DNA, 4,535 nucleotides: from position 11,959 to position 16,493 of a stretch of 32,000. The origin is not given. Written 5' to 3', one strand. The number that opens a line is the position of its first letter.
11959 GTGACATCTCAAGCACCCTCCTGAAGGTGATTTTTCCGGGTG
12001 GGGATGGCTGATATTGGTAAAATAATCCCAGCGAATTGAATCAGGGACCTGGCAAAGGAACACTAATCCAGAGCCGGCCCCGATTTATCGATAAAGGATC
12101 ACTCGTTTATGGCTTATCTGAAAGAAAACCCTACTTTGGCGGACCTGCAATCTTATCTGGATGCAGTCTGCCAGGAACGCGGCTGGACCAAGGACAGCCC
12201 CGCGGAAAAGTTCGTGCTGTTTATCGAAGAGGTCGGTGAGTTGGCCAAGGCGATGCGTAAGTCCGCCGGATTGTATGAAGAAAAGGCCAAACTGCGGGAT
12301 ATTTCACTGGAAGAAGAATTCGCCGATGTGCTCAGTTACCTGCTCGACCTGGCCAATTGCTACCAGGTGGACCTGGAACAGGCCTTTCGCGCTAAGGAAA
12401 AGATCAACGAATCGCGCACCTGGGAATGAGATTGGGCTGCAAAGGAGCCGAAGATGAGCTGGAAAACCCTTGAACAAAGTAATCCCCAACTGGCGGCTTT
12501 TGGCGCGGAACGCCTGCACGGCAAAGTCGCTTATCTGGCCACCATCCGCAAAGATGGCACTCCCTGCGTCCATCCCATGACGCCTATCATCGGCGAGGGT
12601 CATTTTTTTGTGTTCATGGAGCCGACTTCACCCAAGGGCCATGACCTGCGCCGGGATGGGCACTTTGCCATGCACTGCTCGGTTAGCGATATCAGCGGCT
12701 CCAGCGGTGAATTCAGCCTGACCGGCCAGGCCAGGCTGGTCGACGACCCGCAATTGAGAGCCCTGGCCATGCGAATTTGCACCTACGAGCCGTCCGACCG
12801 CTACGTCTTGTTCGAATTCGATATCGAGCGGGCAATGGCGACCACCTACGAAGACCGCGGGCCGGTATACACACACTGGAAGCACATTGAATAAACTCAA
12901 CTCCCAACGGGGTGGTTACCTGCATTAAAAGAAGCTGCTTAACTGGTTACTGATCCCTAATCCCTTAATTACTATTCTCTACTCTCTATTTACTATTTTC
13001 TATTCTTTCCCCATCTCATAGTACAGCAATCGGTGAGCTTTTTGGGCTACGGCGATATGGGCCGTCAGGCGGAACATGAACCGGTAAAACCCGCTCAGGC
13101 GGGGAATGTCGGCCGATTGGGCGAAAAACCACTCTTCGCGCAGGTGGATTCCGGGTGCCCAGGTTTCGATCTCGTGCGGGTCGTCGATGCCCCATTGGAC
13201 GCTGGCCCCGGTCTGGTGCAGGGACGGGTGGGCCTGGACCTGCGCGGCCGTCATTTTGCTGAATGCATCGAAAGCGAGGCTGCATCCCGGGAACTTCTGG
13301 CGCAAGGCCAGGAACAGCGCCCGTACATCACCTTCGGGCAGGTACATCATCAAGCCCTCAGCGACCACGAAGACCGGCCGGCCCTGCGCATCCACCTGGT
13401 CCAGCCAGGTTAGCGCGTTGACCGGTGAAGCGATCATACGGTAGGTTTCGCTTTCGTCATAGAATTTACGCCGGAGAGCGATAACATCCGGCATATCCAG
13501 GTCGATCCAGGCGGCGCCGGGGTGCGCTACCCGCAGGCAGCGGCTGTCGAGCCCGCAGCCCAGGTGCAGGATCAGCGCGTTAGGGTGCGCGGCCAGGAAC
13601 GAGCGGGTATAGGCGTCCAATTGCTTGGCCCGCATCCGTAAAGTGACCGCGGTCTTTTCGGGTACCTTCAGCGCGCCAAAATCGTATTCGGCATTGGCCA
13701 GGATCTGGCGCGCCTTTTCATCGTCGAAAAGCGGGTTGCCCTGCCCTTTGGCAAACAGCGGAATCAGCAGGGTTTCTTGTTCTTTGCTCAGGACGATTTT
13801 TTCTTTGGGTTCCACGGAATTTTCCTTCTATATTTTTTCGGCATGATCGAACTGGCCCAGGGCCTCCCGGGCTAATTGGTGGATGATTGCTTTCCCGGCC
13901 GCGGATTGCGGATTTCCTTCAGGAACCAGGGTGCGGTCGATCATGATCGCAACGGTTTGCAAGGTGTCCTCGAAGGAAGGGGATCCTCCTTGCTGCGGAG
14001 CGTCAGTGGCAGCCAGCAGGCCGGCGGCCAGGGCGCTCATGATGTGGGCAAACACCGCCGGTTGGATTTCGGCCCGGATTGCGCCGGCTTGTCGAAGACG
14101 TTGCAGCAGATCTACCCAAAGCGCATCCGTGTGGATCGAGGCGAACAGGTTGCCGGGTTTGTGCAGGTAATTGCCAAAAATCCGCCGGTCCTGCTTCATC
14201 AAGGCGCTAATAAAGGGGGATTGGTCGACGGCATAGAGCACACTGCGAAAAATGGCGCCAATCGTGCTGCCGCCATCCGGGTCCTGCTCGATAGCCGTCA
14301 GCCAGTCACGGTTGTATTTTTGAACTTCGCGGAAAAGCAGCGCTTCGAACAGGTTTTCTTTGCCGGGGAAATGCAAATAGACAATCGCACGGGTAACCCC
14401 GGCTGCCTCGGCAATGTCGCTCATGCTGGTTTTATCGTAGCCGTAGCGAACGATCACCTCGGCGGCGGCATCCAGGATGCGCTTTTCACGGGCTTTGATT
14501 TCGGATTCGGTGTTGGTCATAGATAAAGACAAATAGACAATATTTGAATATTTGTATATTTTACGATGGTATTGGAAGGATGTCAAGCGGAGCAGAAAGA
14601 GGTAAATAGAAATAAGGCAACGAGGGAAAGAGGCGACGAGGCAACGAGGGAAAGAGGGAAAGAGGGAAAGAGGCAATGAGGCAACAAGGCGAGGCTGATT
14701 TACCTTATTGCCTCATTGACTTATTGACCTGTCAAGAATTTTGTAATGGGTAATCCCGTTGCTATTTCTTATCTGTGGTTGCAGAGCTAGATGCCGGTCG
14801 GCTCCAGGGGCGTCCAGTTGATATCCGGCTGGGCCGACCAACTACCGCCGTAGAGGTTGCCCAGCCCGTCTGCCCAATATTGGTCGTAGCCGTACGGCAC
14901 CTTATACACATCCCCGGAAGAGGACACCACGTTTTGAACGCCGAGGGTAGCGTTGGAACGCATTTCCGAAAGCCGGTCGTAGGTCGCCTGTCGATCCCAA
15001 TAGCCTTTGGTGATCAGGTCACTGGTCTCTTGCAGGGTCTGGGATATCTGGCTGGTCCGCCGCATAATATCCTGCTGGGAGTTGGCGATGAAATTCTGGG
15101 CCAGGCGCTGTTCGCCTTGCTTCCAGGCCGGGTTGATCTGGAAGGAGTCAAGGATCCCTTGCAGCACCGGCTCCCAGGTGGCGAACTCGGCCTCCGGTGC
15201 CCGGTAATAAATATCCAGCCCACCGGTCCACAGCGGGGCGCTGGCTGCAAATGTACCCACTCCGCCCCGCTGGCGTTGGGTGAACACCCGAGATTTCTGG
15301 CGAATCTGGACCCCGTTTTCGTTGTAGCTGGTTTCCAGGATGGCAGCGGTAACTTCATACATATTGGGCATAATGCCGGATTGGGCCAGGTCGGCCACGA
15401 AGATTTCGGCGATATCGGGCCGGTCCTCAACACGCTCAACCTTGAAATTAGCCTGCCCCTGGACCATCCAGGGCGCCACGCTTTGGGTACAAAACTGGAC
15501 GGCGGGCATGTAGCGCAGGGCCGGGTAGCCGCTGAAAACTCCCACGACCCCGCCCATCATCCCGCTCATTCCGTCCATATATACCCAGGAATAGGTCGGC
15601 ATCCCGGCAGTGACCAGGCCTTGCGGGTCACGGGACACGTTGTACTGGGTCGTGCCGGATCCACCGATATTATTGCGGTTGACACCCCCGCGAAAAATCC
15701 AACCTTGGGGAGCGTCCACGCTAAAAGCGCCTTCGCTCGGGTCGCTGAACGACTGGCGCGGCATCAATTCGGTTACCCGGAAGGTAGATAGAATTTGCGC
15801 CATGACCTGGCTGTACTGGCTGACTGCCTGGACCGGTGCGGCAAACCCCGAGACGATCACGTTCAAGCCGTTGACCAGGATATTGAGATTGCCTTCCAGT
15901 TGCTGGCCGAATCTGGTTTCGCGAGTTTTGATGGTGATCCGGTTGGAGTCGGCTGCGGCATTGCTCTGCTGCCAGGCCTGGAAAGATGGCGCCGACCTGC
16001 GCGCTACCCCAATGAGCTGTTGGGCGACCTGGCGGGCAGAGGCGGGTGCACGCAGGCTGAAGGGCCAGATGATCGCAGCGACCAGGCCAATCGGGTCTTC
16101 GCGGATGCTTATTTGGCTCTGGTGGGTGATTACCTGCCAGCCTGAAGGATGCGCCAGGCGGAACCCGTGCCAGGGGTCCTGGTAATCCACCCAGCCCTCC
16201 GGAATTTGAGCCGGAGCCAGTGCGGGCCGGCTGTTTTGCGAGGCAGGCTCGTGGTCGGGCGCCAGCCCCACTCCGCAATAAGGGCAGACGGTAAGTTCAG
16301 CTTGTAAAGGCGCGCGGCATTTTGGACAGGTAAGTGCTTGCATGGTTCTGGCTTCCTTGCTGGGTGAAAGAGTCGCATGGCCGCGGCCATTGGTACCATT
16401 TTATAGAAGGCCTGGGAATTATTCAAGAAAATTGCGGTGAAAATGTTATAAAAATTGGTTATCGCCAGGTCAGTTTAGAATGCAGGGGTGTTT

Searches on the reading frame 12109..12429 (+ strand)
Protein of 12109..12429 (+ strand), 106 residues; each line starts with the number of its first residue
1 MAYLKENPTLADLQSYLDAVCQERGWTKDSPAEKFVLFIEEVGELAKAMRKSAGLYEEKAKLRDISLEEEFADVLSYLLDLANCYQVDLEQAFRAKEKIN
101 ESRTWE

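Call 33: search_protein_families(library=pfam, proteins=[window:12109-12429:+], max_evalue=0.001)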
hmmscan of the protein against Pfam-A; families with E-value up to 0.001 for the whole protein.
window:12109-12429:+ (106 aa): 2 families
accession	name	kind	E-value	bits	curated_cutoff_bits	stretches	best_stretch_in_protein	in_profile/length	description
PF03819.22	MazG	-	1.4e-07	32.1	22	1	38-100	10-67/74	MazG nucleotide pyrophosphohydrolase domain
PF08761.16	dUTPase_2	-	0.00035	21.3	22.9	1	9-95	4-92/162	dUTPase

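Call 66: search_protein_families(library=ncbifam, proteins=[window:12109-12429:+], max_evalue=0.01)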
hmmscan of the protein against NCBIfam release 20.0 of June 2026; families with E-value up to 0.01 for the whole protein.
window:12109-12429:+ (106 aa): 1 family
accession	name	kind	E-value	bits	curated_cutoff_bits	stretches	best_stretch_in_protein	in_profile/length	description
NF007113.1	PRK09562.1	equivalog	0.0039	16.9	208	1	17-97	142-212/251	nucleoside triphosphate pyrophosphohydrolase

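Call 68: search_protein_families(library=padloc, proteins=[window:12109-12429:+], max_evalue=0.001)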
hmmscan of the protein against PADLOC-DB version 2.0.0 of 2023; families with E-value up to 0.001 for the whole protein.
window:12109-12429:+ (106 aa): 0 families

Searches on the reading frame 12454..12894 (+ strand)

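Call 33: search_protein_families(library=pfam, proteins=[window:12454-12894:+], max_evalue=0.001)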
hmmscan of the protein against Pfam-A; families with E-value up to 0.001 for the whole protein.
window:12454-12894:+ (146 aa): 1 family
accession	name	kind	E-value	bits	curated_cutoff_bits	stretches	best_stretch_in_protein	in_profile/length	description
PF01243.27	PNPOx_N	-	1.2e-08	35.7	28.1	1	24-126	13-115/120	Pyridoxamine 5'-phosphate oxidase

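Call 68: search_protein_families(library=padloc, proteins=[window:12454-12894:+], max_evalue=0.001)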
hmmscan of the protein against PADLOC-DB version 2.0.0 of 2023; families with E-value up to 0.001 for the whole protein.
window:12454-12894:+ (146 aa): 0 families

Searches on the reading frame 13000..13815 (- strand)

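Call 33: search_protein_families(library=pfam, proteins=[window:13000-13815:-], max_evalue=0.001)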
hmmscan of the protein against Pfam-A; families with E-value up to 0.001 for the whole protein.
window:13000-13815:- (271 aa): 1 family
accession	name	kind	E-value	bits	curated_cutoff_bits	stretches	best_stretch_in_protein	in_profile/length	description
PF04072.20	LCM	-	2.1e-12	47.8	22.3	1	27-168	17-183/187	Leucine carboxyl methyltransferase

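Call 68: search_protein_families(library=padloc, proteins=[window:13000-13815:-], max_evalue=0.001)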
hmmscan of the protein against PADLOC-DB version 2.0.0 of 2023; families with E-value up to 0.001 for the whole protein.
window:13000-13815:- (271 aa): 0 families

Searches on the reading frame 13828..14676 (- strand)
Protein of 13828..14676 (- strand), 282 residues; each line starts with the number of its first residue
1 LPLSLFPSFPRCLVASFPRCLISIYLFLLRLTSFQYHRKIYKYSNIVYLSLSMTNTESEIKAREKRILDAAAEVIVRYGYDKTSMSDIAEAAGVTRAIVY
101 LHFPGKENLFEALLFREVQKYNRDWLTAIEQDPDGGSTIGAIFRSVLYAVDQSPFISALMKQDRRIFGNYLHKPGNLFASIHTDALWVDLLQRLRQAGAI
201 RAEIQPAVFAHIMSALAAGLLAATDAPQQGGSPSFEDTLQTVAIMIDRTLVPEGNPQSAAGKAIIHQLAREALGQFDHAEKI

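Call 33: search_protein_families(library=pfam, proteins=[window:13828-14676:-], max_evalue=0.001)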
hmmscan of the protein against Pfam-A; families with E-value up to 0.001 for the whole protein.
window:13828-14676:- (282 aa): 1 family
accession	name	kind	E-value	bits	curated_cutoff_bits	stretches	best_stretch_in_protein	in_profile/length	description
PF00440.29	TetR_N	-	2.4e-19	69.3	24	1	67-113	1-47/47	Bacterial regulatory proteins, tetR family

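Call 68: search_protein_families(library=padloc, proteins=[window:13828-14676:-], max_evalue=0.001)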
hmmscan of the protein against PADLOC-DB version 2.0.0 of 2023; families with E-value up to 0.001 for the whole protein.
window:13828-14676:- (282 aa): 0 families

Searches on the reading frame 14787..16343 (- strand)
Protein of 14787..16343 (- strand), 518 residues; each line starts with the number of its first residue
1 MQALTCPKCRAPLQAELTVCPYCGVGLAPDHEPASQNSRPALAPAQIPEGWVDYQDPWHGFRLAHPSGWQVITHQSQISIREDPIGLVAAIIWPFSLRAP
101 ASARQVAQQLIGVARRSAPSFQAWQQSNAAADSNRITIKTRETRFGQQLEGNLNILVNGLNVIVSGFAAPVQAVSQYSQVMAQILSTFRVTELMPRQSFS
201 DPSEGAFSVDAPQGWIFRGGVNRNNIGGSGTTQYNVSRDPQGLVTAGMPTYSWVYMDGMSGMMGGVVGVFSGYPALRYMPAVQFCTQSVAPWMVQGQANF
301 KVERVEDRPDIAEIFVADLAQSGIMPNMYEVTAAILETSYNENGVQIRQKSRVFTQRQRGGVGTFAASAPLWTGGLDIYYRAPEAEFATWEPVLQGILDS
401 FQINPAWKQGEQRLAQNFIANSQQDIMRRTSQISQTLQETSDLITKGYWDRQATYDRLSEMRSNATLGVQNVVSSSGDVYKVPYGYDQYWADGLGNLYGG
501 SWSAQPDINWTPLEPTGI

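Call 48: search_protein_families(library=pfam, proteins=[window:14787-16343:-], max_evalue=0.05)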
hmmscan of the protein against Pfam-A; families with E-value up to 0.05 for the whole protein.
window:14787-16343:- (518 aa): 6 families
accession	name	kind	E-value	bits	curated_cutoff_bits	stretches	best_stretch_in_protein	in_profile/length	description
PF13248.11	Zn_ribbon_3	-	0.00059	19.6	27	1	5-26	4-25/26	zinc-ribbon domain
PF12773.13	DZR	-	0.0012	19.3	27.3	1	4-24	25-45/45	Double zinc ribbon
PF24460.1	DUF7575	-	0.0023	17.7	28.5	1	4-24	4-24/28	Domain of unknown function (DUF7575)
PF10571.15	UPF0547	-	0.017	15.7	29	1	5-24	2-21/26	Uncharacterised protein family UPF0547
PF01789.22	PsbP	-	0.031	14.8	23.5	0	50-83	2-36/155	PsbP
PF13240.11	Zn_Ribbon_1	-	0.04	14.2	25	1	6-24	2-20/23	zinc-ribbon domain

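Call 68: search_protein_families(library=padloc, proteins=[window:14787-16343:-], max_evalue=0.001)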
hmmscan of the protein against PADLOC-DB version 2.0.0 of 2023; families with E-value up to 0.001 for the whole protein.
window:14787-16343:- (518 aa): 0 families
